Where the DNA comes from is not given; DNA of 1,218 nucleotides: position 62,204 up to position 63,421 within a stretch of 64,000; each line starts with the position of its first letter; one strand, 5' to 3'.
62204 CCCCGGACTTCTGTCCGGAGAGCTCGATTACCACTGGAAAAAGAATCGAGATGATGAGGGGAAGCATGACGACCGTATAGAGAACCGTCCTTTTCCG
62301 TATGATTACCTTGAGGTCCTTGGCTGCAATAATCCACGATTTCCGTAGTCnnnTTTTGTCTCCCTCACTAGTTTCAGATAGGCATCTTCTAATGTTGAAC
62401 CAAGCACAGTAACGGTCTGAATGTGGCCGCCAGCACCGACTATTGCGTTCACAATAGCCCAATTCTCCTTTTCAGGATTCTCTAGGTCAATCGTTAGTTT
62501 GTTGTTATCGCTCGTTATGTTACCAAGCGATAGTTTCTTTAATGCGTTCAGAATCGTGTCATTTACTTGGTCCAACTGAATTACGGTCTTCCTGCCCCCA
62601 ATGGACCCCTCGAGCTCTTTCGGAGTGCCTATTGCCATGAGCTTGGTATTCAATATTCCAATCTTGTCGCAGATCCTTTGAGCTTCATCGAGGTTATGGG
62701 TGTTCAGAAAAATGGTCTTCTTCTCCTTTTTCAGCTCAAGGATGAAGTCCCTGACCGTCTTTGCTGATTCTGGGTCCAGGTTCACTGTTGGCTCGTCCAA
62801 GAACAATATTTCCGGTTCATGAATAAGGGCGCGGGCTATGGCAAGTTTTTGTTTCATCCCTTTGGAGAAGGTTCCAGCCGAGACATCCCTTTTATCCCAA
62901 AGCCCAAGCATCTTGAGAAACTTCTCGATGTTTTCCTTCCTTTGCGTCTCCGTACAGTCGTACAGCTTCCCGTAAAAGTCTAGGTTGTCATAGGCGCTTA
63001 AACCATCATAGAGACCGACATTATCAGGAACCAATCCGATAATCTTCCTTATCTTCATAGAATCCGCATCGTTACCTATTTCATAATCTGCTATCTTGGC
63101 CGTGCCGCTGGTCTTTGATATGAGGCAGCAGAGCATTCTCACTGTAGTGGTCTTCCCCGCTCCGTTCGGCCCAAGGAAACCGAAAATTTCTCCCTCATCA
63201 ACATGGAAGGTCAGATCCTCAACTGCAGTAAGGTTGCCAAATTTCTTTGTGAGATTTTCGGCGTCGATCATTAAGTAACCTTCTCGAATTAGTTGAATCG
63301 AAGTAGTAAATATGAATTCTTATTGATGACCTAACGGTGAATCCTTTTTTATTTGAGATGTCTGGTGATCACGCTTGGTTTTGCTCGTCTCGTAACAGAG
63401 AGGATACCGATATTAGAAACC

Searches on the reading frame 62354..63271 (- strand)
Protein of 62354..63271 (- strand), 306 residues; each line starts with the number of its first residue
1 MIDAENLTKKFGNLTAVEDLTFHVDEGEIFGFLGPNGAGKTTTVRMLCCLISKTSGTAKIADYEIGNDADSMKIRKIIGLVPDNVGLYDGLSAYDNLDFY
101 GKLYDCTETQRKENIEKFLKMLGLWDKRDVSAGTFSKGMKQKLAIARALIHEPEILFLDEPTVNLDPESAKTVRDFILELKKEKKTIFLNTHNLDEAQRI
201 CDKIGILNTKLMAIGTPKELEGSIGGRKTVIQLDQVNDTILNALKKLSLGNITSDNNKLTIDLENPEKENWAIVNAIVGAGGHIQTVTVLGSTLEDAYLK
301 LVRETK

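Call 48: search_protein_families(library=pfam, proteins=[window:62354-63271:-], max_evalue=0.00001)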
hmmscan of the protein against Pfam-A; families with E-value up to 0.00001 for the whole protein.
window:62354-63271:- (306 aa): 2 families
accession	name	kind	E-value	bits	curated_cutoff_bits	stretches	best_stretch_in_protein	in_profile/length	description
PF00005.33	ABC_tran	-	3.3e-31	109.1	25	1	18-162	2-136/137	ABC transporter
PF13304.12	AAA_21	-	1.6e-14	55.1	27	1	127-193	230-299/304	AAA domain, putative AbiEii toxin, Type IV TA system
